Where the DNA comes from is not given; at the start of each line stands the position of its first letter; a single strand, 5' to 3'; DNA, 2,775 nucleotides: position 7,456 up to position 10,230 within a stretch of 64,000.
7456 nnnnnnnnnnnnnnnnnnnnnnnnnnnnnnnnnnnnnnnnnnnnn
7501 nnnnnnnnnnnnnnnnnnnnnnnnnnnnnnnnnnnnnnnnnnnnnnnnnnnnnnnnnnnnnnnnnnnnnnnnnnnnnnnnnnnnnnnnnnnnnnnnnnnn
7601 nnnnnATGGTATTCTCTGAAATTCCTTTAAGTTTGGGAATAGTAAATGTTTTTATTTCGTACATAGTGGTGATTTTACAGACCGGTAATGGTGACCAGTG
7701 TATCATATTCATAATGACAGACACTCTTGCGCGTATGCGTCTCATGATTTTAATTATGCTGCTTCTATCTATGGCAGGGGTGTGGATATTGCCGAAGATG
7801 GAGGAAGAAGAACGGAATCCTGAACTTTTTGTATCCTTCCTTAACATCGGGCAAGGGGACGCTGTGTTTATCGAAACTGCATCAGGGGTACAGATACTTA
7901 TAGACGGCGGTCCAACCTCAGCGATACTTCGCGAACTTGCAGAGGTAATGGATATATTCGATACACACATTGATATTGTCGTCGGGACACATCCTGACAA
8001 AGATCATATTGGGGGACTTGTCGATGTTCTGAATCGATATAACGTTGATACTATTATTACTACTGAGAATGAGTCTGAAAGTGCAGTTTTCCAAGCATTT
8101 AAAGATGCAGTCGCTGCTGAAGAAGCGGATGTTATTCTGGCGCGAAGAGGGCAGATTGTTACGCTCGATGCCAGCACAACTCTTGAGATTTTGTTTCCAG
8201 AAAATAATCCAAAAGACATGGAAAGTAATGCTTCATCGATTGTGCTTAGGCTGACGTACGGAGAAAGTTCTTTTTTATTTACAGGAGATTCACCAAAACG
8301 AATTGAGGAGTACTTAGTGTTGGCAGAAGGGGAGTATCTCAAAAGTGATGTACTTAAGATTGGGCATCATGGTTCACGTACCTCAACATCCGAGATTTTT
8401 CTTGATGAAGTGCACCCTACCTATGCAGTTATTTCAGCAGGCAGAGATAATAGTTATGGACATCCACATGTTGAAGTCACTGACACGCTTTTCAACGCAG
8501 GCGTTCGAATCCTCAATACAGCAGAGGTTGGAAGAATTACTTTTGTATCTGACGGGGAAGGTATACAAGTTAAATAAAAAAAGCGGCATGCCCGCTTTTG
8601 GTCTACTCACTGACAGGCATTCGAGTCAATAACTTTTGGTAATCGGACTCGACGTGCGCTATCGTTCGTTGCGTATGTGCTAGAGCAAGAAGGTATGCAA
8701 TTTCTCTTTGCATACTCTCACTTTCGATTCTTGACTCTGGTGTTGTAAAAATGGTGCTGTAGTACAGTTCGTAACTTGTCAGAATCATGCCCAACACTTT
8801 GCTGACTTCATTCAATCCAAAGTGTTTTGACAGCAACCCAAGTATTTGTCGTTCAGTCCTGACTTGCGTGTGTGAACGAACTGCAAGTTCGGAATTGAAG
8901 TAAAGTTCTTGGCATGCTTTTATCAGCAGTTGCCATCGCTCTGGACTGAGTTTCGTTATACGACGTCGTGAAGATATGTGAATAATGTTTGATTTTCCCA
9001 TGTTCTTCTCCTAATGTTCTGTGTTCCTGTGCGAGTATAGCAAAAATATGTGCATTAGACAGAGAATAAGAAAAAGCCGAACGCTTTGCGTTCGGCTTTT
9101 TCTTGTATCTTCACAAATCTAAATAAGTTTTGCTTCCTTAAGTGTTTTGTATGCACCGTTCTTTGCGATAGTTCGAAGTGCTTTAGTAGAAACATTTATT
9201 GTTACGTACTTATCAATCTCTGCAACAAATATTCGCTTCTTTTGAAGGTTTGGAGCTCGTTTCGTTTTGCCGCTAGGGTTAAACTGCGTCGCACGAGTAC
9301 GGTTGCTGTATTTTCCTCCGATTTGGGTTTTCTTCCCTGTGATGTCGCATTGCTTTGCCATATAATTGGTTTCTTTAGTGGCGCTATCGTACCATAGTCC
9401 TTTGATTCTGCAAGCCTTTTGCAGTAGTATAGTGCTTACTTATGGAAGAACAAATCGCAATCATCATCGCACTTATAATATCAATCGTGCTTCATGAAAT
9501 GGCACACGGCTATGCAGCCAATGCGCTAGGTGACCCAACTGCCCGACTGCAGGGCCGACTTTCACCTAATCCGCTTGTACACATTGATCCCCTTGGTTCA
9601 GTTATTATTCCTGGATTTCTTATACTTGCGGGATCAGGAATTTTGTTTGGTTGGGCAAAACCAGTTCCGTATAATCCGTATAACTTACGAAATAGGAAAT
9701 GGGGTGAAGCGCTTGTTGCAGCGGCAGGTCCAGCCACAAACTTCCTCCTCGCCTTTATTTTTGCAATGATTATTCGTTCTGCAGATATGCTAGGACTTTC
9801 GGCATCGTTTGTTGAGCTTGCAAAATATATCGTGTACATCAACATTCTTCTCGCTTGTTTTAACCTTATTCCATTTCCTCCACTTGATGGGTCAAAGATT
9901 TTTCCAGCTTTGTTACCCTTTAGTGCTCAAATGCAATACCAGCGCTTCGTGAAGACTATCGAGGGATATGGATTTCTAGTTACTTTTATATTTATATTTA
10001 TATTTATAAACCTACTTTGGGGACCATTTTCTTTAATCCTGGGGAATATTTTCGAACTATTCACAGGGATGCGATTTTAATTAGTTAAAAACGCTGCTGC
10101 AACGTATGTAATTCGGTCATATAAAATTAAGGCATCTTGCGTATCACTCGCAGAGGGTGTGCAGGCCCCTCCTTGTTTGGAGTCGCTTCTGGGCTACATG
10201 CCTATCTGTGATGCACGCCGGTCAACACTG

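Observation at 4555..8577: ComEC encoded as two separate genes, with sodA on the opposite strand between them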

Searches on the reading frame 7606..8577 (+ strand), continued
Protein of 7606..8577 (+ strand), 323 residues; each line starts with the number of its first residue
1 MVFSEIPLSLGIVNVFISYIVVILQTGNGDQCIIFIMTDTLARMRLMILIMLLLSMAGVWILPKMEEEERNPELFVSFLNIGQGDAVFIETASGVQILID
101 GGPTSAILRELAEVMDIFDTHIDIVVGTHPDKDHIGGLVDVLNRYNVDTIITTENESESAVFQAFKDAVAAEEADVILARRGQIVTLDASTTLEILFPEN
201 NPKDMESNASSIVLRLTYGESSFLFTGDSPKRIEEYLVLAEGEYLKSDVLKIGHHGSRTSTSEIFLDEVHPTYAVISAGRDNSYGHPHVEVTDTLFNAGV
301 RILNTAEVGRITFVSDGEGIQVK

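Call 23: find_related_loci(query=A1, collection=genome_contigs, flank=6000)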
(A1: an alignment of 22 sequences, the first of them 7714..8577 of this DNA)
Query A1 (287 aa) in genome_contigs; peptide patterns used: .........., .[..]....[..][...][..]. (x = any residue, [..] = any of these).
600 stretches matched a pattern (row limit reached: there are more); 594 encode a relative of the query (tblastn E <= 1e-3); the best 80 are kept; 80 distinct loci.
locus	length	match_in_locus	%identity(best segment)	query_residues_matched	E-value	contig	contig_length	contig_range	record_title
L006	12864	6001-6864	48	1-287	5e-87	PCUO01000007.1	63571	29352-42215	MAG: Candidatus Yonathbacteria bacterium CG17_big_fil_post_rev_8_21_14_2_50_43_9 CG17_8_21_14_2.50_scaffold_147_c, whole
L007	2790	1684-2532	48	5-286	1e-88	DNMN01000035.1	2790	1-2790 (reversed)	MAG TPA_asm: Candidatus Yonathbacteria bacterium isolate UBA12043 contig_40321, whole genome shotgun sequence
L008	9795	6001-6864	48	1-287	1e-86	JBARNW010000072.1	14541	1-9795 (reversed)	MAG: Minisyncoccia bacterium isolate MFD12107_ilm_asm_bin28 k127_45696, whole genome shotgun sequence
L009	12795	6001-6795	51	23-287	1e-85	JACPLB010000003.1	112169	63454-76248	MAG: Candidatus Kaiserbacteria bacterium isolate NC_groundwater_510_Ag_S-0.1um_48_15 S35_SO-1_scaffold_87457, whole geno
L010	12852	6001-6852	48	8-287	7e-84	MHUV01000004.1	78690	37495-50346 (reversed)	MAG: Candidatus Yonathbacteria bacterium RIFCSPLOWO2_01_FULL_43_27 rifcsplowo2_01_scaffold_1785, whole genome shotgun se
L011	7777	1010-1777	50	33-287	2e-82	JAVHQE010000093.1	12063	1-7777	MAG: Candidatus Paceibacterota bacterium isolate WB01no19_43_19 NODE_3991_length_12063_cov_12.769237, whole genome shotg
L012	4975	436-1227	53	32-287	9e-81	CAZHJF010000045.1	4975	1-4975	MAG TPA_asm: uncultured Candidatus Saccharibacteria bacterium isolate SRP286056_co1_564 genome assembly, contig: NODE_24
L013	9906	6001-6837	46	2-281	2e-79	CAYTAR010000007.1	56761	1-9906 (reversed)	MAG TPA_asm: uncultured Candidatus Saccharibacteria bacterium isolate SRP319275_co5_193 genome assembly, contig: NODE_17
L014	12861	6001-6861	51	8-287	1e-86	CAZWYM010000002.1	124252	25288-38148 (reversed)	MAG TPA_asm: uncultured Candidatus Saccharibacteria bacterium isolate SRP286056_co2_193 genome assembly, contig: NODE_11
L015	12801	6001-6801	46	13-281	5e-78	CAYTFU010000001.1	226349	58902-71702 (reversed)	MAG TPA_asm: uncultured Candidatus Saccharibacteria bacterium isolate ERP113451_co1_10 genome assembly, contig: NODE_10_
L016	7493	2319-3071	51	38-287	8e-78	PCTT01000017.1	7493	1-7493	MAG: Candidatus Campbellbacteria bacterium CG22_combo_CG10-13_8_21_14_all_36_13 CG22_scaffold_8413_c, whole genome shotg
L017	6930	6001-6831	49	7-281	2e-77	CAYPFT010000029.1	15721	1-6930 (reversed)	MAG TPA_asm: uncultured Candidatus Saccharibacteria bacterium isolate SRP090828_co3_53 genome assembly, contig: NODE_619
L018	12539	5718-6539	47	8-287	2e-75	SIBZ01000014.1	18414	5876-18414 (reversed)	MAG: Candidatus Taylorbacteria bacterium isolate Baikal-deep-G190 BACOMB-C14471, whole genome shotgun sequence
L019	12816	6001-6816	47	15-287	3e-76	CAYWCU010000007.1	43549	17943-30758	MAG TPA_asm: uncultured Candidatus Saccharibacteria bacterium isolate binchicken_co132_51 genome assembly, contig: NODE_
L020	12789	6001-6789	47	23-286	2e-74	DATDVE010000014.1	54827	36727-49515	MAG TPA_asm: Candidatus Paceibacterota bacterium isolate SMAG_U8076 k141_2021186, whole genome shotgun sequence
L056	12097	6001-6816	36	7-281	2e-55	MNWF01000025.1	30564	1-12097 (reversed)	MAG: Parcubacteria group bacterium CG1_02_40_25 cg1_0.2_scaffold_991_c, whole genome shotgun sequence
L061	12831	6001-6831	38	12-287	8e-55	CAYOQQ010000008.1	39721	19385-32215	MAG TPA_asm: uncultured Candidatus Saccharibacteria bacterium isolate SRP278252_co2_198 genome assembly, contig: NODE_18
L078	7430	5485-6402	34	2-286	1e-51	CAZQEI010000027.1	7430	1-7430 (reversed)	MAG TPA_asm: uncultured Gammaproteobacteria bacterium isolate SRP272421_co2_478 genome assembly, contig: NODE_39314_leng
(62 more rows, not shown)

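Call 53: search_protein_families(library=padloc, proteins=[window:7714-8577:+], max_evalue=0.001)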
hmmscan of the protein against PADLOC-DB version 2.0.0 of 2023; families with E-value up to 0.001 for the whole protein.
window:7714-8577:+ (287 aa): 6 families
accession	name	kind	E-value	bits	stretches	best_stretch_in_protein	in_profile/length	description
PDLC03854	LmuA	-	2e-28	97.5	2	163-259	204-303/345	-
PDLC03805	RTasMBL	-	3.2e-24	83.7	2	40-114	3-76/322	DRT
PDLC02158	Avs1a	-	9.4e-19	65.9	2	145-257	230-341/392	-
PDLC04676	PDC-M48B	-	5.2e-14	49.8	1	45-116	15-91/357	-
PDLC04675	PDC-M48B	-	6e-08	30.2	1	40-245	7-232/291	-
PDLC04673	PDC-M48B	-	6.5e-08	30.3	1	42-246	6-233/296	-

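Call 60: search_protein_families(library=pfam, proteins=[L006:5212-5802:-, L061:5203-5862:-, L056:5552-5896:-, L078:4454-5374:-], max_evalue=0.001)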
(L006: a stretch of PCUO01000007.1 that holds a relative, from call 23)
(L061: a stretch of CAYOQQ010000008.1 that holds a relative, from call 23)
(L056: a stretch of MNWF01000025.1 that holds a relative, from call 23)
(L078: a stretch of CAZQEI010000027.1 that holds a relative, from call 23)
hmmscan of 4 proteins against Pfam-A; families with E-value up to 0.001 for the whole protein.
L006:5212-5802:- (196 aa): 1 family
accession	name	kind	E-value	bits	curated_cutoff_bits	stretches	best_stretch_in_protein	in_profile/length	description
PF09335.16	VTT_dom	-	3.2e-15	57.1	33.9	1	31-154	2-122/123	VTT domain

L061:5203-5862:- (219 aa): 1 family
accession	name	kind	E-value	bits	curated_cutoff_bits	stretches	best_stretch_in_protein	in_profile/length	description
PF09335.16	VTT_dom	-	4.9e-11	43.6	33.9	1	59-181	6-122/123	VTT domain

L056:5552-5896:- (114 aa): 0 families

L078:4454-5374:- (306 aa): 0 families

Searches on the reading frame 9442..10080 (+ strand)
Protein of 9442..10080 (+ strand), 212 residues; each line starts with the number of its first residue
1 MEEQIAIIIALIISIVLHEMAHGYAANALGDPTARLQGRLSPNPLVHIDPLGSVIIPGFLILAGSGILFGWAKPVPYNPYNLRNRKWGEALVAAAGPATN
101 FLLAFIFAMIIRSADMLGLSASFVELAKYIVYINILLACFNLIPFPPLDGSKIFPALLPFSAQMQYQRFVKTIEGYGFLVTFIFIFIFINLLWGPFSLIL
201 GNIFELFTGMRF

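Call 3: search_protein_families(library=pfam, proteins=[window:9442-10080:+], max_evalue=0.01)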
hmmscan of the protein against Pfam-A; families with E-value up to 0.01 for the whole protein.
window:9442-10080:+ (212 aa): 1 family
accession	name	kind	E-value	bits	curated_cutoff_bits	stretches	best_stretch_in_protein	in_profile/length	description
PF02163.28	Peptidase_M50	-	1.5e-18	67.4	27.2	2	7-111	2-100/221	Peptidase family M50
